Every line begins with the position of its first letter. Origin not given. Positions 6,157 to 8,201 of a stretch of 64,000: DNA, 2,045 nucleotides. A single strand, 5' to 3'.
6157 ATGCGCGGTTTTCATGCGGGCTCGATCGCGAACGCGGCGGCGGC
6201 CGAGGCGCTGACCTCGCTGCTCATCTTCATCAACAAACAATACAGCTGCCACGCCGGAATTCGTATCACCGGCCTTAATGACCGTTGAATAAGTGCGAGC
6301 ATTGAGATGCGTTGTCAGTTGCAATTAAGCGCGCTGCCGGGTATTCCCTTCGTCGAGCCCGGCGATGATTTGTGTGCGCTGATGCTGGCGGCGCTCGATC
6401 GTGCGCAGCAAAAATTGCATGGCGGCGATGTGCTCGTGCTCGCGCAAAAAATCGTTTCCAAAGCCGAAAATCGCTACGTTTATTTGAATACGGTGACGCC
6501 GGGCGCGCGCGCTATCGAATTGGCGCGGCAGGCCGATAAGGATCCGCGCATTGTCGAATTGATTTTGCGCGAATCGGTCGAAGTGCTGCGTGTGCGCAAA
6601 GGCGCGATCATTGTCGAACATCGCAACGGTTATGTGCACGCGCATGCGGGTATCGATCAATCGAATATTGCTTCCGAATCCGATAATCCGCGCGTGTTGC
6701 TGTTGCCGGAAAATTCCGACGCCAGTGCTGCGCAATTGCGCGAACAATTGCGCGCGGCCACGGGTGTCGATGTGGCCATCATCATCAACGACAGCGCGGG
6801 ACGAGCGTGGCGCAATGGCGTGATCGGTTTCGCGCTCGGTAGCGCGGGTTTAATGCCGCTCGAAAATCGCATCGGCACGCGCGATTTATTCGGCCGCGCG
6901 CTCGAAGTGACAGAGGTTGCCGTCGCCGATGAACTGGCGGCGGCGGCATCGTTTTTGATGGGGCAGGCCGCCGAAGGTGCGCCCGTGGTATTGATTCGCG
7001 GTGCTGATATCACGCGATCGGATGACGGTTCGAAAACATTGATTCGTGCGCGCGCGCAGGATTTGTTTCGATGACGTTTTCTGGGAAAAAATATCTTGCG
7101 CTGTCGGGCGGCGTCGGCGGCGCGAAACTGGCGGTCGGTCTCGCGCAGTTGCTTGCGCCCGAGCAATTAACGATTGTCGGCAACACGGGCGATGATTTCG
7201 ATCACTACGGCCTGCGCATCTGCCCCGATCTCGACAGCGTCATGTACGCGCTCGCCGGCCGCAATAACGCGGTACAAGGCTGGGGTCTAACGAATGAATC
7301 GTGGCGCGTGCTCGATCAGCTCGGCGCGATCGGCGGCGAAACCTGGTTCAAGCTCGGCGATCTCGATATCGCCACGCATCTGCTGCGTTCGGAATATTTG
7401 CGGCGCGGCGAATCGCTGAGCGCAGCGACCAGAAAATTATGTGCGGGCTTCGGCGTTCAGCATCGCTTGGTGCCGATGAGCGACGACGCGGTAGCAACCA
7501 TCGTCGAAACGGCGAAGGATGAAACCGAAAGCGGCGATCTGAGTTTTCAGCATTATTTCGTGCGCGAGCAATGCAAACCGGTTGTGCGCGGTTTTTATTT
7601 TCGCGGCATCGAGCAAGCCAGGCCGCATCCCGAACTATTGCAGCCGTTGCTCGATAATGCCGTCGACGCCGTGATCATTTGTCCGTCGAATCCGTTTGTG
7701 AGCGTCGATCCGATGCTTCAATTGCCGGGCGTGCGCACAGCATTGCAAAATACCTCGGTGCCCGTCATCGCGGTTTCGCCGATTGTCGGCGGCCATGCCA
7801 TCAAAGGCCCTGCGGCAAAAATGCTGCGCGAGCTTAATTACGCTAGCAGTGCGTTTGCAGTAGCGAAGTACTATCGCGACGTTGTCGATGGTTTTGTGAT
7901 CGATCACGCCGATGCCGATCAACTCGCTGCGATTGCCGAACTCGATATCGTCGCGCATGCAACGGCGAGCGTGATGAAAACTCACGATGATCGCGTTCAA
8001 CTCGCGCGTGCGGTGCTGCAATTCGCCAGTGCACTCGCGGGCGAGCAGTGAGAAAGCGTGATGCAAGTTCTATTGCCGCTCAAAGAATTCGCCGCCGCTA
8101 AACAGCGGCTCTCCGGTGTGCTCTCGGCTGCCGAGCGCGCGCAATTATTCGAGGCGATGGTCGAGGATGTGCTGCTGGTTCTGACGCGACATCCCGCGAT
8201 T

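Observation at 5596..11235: Compact F420 biosynthesis cluster in a gammaproteobacterial-type backbone, with unresolved side-chain chemistry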

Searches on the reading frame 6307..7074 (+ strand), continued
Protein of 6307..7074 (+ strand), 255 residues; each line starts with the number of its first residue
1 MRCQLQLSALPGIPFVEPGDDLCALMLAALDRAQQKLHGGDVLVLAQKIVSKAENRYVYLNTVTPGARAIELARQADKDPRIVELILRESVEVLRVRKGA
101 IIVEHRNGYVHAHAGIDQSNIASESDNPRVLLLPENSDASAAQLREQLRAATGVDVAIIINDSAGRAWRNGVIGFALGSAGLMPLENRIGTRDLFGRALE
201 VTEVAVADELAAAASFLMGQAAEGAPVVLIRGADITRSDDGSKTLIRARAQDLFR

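Call 54: search_protein_families(library=ncbifam, max_evalue=1e-10, proteins=[L002:8088-9098:+])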
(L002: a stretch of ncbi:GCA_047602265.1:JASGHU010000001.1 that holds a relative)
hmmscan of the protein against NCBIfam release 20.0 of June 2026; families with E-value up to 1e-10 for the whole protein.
L002:8088-9098:+ (336 aa): 29 families (the best 25 are shown)
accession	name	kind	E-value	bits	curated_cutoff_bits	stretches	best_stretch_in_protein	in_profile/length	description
TIGR03619.1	F420_Rv2161c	subfamily_domain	1.1e-43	149.7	166.9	1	34-203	4-185/247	TIGR03619 family F420-dependent LLM class oxidoreductase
TIGR03560.1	F420_Rv1855c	subfamily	8.7e-31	107.5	231.4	1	22-194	7-190/227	TIGR03560 family F420-dependent LLM class oxidoreductase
TIGR04027.1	LLM_KPN_01858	hypoth_equivalog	1.8e-30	106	412.9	1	24-194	16-180/326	putative FMN-dependent luciferase-like monooxygenase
TIGR04020.1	seco_metab_LLM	subfamily_domain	1.8e-28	99.7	244.45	1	21-178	12-170/341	MupA/Atu3671 family FMN-dependent luciferase-like monooxygenase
TIGR03621.1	F420_MSMEG_2516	subfamily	2.5e-27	95.8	213.15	1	27-193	13-171/295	TIGR03621 family F420-dependent LLM class oxidoreductase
TIGR03571.1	lucif_BA3436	subfamily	2.6e-27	95.9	303.9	1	31-270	34-281/304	TIGR03571 family LLM class oxidoreductase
TIGR03858.1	LLM_2I7G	subfamily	4.2e-26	91.7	462.25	1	21-334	19-335/337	Atu2307/SP_0267 family LLM class monooxygenase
NF002619.0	PRK02271.1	equivalog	5.8e-24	85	276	1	28-198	14-177/329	5,10-methylenetetrahydromethanopterin reductase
TIGR03854.1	F420_MSMEG_3544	hypoth_equivalog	2.9e-22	79.3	295.6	1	60-202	42-184/290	TIGR03854 family LLM class F420-dependent oxidoreductase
TIGR03564.1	F420_MSMEG_4879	subfamily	3e-21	76.3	234.25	1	30-195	1-160/265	TIGR03564 family F420-dependent LLM class oxidoreductase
TIGR03555.1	F420_mer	equivalog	3.6e-21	75.9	348.7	1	30-196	14-174/325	5,10-methylenetetrahydromethanopterin reductase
TIGR03557.1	F420_G6P_family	subfamily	2.3e-20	73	210.4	1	29-238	14-224/316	TIGR03557 family F420-dependent LLM class oxidoreductase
TIGR04036.1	LLM_CE1758_fam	subfamily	3.6e-20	72.1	479.1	1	24-334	24-330/355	CE1758 family FMN-dependent luciferase-like monooxygenase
NF001939.1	PRK00719.1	subfamily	3.7e-20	72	510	1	33-211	32-207/373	alkanesulfonate monooxygenase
TIGR04021.1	LLM_DMSO2_sfnG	equivalog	1.1e-19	71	382.95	1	62-211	64-216/350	dimethylsulfone monooxygenase SfnG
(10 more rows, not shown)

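Call 62: search_protein_representatives(protein=window:6307-7074:+)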
Query: 255 residues. Proteins with E-value up to 0.001 (for the whole library): 5346; up to 1e-10: 2989; up to 1e-30: 519. The best 150 are listed.
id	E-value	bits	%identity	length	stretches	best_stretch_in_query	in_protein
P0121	3.5e-89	314.7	64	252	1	5-255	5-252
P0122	8.9e-80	283.9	56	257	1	4-255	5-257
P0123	2.9e-79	282.3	56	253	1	4-255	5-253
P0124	3.9e-74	265.5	58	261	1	5-255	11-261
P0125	1.4e-72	260.4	55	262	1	5-255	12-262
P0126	1.4e-72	260.4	54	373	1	5-255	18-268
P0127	3.8e-71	255.7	54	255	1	4-255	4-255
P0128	1.5e-70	253.8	52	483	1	9-255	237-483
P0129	3.1e-70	252.7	52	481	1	4-255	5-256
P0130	2.9e-69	249.6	49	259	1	5-255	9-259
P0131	5.4e-69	248.7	51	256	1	4-255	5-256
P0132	5.4e-69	248.7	55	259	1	4-255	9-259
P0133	2.1e-68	246.7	51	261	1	5-255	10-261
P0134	4.9e-68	245.5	53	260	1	4-255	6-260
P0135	1.0e-67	244.5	52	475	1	6-255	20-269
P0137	1.6e-66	240.6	51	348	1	8-255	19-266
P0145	3.1e-62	226.5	50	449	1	8-255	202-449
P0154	2.7e-58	213.6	48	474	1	4-255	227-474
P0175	5.5e-53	196.3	47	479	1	7-255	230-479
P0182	2.2e-52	194.3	45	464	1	3-255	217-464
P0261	1.5e-43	165.4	43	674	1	5-234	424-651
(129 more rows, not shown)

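Call 63: search_protein_families(library=pfam, max_evalue=0.001, proteins=[P0128, P0129, P0135, P0145, P0154, P0175, P0182, P0126, P0137, P0261])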
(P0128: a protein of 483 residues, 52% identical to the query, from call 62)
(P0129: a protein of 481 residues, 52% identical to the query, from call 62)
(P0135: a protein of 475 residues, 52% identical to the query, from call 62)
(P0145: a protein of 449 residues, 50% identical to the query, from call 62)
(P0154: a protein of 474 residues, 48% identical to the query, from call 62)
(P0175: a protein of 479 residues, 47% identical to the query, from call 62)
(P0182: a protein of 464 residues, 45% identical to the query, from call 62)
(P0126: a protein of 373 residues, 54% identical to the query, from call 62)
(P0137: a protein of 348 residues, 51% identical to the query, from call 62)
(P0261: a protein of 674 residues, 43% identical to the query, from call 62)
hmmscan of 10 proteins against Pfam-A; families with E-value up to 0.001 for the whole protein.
P0128 (483 aa): 5 families
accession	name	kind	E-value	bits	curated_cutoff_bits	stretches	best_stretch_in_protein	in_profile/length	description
PF01996.21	F420_ligase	-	8.6e-75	251.4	25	1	241-460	4-218/218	F420-0:Gamma-glutamyl ligase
PF03807.23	F420_oxidored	-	5.9e-16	59.3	21.6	1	8-104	2-94/94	NADP oxidoreductase coenzyme F420-dependent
PF00106.31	adh_short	-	4e-05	23.6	26.6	1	9-73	4-68/195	short chain dehydrogenase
PF01370.27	Epimerase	-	0.00034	20.5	20.9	0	10-95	3-94/240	NAD dependent epimerase/dehydratase family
PF03446.21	NAD_binding_2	-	0.00064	20.2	21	0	13-100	6-91/161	NAD binding domain of 6-phosphogluconate dehydrogenase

P0129 (481 aa): 3 families
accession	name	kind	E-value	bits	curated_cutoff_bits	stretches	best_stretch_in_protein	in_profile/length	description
PF01996.21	F420_ligase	-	1.5e-77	260.5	25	1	14-233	4-218/218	F420-0:Gamma-glutamyl ligase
PF00881.29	Nitroreductase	-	1.1e-30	107.4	23.5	1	270-456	3-167/167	Nitroreductase family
PF14512.11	TM1586_NiRdase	-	4.9e-10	39.8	27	0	287-318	160-191/215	Putative TM nitroreductase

P0135 (475 aa): 3 families
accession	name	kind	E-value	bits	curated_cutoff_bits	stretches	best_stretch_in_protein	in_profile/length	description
PF01996.21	F420_ligase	-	8e-76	254.8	25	1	27-246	4-218/218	F420-0:Gamma-glutamyl ligase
PF00881.29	Nitroreductase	-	1.4e-32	113.6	23.5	1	279-451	1-167/167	Nitroreductase family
PF14512.11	TM1586_NiRdase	-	1.6e-09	38.2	27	0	299-324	161-186/215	Putative TM nitroreductase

P0145 (449 aa): 3 families
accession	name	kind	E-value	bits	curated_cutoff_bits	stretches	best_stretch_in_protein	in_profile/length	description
PF01996.21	F420_ligase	-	5e-72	242.4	25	1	207-425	4-218/218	F420-0:Gamma-glutamyl ligase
PF01983.22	CofC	-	3.4e-12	46.5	22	1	5-182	3-174/217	Guanylyl transferase CofC like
PF12804.13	NTP_transf_3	-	1.6e-08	35.3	27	1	31-136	24-129/160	MobA-like NTP transferase domain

P0154 (474 aa): 3 families
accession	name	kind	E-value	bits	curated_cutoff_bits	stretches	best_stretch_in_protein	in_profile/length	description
PF01996.21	F420_ligase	-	1.5e-73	247.4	25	1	236-451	4-218/218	F420-0:Gamma-glutamyl ligase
PF01983.22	CofC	-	9.6e-24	84.2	22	1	6-198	2-182/217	Guanylyl transferase CofC like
PF12804.13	NTP_transf_3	-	2.7e-08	34.6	27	1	38-147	27-133/160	MobA-like NTP transferase domain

P0175 (479 aa): 3 families
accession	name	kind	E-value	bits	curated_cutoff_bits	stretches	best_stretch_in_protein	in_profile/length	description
PF01996.21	F420_ligase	-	9.4e-63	212.1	25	1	236-455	4-218/218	F420-0:Gamma-glutamyl ligase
PF03807.23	F420_oxidored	-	3e-12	47.4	21.6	1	4-100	2-94/94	NADP oxidoreductase coenzyme F420-dependent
PF03446.21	NAD_binding_2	-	0.00041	20.8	21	1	5-96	3-91/161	NAD binding domain of 6-phosphogluconate dehydrogenase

P0182 (464 aa): 3 families
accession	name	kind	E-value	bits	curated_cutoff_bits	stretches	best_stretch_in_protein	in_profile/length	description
PF01996.21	F420_ligase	-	1.7e-68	230.8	25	1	227-441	4-218/218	F420-0:Gamma-glutamyl ligase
PF01983.22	CofC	-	2.1e-25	89.6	22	1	4-202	3-192/217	Guanylyl transferase CofC like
PF12804.13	NTP_transf_3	-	3.7e-14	53.7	27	1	32-142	24-133/160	MobA-like NTP transferase domain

P0126 (373 aa): 1 family
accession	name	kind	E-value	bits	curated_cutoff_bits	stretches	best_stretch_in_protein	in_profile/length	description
PF01996.21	F420_ligase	-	9.8e-77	257.8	25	1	26-245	4-218/218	F420-0:Gamma-glutamyl ligase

P0137 (348 aa): 1 family
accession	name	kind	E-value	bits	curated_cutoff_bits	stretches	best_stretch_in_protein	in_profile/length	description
PF01996.21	F420_ligase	-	2.8e-74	249.7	25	1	24-243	4-218/218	F420-0:Gamma-glutamyl ligase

P0261 (674 aa): 3 families
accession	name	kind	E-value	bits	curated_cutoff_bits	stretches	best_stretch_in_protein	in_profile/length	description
PF01996.21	F420_ligase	-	8.5e-60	202.4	25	1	432-649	4-218/218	F420-0:Gamma-glutamyl ligase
PF00535.33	Glycos_transf_2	-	2.9e-11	44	23.3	1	13-146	2-126/168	Glycosyl transferase family 2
PF13641.12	Glyco_tranf_2_3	-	0.0001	22.8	27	1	12-131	4-119/230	Glycosyltransferase like family 2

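Call 66: list_cluster_members(proteins=[P0129, P0135, P0128, P0121, P0122, P0145])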
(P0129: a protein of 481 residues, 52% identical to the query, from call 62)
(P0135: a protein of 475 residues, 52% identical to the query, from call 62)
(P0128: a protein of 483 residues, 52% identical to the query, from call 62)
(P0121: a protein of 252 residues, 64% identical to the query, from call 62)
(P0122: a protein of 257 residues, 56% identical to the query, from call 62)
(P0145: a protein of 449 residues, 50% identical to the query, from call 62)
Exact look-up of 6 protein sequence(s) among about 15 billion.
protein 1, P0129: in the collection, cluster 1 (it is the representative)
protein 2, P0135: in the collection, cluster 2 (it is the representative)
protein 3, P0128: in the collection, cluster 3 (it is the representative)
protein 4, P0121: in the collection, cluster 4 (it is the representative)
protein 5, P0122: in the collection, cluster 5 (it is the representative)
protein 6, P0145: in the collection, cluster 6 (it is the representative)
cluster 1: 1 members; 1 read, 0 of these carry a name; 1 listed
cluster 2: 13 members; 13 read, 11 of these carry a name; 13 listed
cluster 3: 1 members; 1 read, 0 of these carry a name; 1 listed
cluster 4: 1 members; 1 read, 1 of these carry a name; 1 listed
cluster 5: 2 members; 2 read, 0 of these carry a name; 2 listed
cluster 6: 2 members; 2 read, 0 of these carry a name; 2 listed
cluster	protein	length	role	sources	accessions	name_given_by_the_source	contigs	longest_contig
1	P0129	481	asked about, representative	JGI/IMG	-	-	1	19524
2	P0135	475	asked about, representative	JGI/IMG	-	coenzyme F420-0:L-glutamate ligase / coenzyme F420-1:gamma-L-glutamate ligase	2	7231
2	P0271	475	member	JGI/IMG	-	coenzyme F420-0:L-glutamate ligase / coenzyme F420-1:gamma-L-glutamate ligase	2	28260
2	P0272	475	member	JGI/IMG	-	coenzyme F420-0:L-glutamate ligase / coenzyme F420-1:gamma-L-glutamate ligase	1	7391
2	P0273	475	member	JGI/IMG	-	coenzyme F420-0:L-glutamate ligase / coenzyme F420-1:gamma-L-glutamate ligase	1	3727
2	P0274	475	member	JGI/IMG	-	coenzyme F420-0:L-glutamate ligase / coenzyme F420-1:gamma-L-glutamate ligase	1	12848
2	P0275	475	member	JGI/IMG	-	coenzyme F420-0:L-glutamate ligase/coenzyme F420-1:gamma-L-glutamate ligase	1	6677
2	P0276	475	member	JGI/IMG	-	coenzyme F420-0:L-glutamate ligase / coenzyme F420-1:gamma-L-glutamate ligase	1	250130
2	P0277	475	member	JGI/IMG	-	coenzyme F420-0:L-glutamate ligase / coenzyme F420-1:gamma-L-glutamate ligase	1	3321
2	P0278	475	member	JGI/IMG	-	coenzyme F420-0:L-glutamate ligase/coenzyme F420-1:gamma-L-glutamate ligase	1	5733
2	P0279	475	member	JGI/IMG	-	coenzyme F420-0:L-glutamate ligase / coenzyme F420-1:gamma-L-glutamate ligase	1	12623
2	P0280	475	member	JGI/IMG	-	coenzyme F420-0:L-glutamate ligase / coenzyme F420-1:gamma-L-glutamate ligase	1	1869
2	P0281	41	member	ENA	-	-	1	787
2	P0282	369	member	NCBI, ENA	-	-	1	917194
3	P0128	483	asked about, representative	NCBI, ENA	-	-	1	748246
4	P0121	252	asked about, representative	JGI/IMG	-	coenzyme F420-0:L-glutamate ligase/coenzyme F420-1:gamma-L-glutamate ligase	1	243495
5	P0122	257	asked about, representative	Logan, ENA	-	-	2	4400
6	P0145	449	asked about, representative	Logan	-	-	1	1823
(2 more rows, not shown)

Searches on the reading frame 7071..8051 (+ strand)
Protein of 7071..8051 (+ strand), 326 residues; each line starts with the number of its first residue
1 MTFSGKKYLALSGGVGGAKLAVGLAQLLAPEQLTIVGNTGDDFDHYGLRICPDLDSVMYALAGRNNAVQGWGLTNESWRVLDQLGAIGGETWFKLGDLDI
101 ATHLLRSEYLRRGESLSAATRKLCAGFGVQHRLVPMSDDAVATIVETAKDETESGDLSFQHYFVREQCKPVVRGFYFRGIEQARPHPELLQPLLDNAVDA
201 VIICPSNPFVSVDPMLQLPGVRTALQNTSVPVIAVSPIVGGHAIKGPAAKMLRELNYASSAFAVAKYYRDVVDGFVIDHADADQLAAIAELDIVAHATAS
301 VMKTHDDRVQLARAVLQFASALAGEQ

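Call 3: search_protein_families(library=ncbifam, proteins=[window:7071-8051:+])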
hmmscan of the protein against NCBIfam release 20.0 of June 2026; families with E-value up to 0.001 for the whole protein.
window:7071-8051:+ (326 aa): 2 families
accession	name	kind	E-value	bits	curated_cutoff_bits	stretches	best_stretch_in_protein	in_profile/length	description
TIGR01819.1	F420_cofD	equivalog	7.9e-91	304.2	257.45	1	10-316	3-300/301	2-phospho-L-lactate transferase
TIGR01826.1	CofD_related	subfamily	0.00054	19.5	196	0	116-239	100-214/310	uridine diphosphate-N-acetylglucosamine-binding protein YvcK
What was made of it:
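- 7071..8051 (+): cofD/fbiA, the transferase that joins the activated C3 acid to FO. TIGR01819 304.2 vs 257.45 (call 3).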

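Call 4: search_protein_families(library=pfam, proteins=[window:7071-8051:+])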
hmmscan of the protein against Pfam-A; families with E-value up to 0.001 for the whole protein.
window:7071-8051:+ (326 aa): 1 family
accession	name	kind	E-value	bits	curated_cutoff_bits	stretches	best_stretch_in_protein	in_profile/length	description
PF01933.23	CofD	-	1.1e-42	146.7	30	1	10-284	3-256/290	2-phospho-L-lactate transferase CofD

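Call 45: search_solved_structures(query=window:7071-8051:+, max_evalue=0.001, show_alignments=0)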
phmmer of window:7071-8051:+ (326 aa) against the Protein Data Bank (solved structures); distinct sequences matched with E-value up to 0.001: 2.
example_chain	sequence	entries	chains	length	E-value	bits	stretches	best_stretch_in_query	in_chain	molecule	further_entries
3c3d_A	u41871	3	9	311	5.3e-58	200.1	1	10-317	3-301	2-phospho-L-lactate transferase | LPPG:FO 2-phospho-L-lactate transferase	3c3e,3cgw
6uvx_B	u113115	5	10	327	1.6e-56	195.3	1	8-288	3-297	Phosphoenolpyruvate transferase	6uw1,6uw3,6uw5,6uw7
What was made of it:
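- On FbiB/FbiE (PEP, dehydro-F420) pathway: Sequence does not discriminate: CofD is equidistant from CofD and FbiA (call 45).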

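Call 87: search_solved_structures(query=window:7071-8051:+, max_evalue=0.001, show_alignments=2)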
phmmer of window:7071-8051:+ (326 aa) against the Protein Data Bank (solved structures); distinct sequences matched with E-value up to 0.001: 2.
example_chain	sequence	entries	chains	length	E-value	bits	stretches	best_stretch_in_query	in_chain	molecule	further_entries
3c3d_A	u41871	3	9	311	5.3e-58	200.1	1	10-317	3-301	2-phospho-L-lactate transferase | LPPG:FO 2-phospho-L-lactate transferase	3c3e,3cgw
6uvx_B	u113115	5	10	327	1.6e-56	195.3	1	8-288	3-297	Phosphoenolpyruvate transferase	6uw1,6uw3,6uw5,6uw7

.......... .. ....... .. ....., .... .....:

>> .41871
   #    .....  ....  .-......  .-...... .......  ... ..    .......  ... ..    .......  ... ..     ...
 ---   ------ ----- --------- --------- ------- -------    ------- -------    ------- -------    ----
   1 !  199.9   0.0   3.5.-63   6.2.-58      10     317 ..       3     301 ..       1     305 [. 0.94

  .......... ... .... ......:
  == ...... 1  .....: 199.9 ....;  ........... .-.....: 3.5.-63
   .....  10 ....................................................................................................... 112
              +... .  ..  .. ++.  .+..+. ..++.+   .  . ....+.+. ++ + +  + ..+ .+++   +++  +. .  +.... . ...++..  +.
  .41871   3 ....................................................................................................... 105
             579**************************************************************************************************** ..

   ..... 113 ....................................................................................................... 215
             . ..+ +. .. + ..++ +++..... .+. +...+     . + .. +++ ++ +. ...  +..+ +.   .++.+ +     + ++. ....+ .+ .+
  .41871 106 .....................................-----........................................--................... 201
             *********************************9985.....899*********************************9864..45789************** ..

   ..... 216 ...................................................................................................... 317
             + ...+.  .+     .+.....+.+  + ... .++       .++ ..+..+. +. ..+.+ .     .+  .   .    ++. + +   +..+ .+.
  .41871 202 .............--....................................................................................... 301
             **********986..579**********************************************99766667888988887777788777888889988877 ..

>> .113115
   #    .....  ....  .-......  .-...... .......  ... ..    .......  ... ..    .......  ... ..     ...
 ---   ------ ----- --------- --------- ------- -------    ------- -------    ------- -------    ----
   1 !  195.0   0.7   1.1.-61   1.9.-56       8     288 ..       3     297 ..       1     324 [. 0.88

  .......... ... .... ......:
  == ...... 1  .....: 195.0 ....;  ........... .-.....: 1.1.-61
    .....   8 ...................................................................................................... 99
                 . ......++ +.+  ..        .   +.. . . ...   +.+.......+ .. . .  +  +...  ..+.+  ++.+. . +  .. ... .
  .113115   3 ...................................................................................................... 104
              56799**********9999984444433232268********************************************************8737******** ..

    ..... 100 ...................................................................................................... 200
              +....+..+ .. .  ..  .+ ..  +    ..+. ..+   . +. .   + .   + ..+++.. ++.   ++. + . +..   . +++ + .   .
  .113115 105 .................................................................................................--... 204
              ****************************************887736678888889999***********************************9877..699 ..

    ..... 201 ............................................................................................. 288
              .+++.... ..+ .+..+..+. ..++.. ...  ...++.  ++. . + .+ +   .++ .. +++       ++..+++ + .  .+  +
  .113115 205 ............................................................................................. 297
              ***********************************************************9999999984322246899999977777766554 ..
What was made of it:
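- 7071..8051 (+): Equally close to M. mazei CofD (200 bits) and M. smegmatis FbiA (195 bits) (calls 45, 87).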
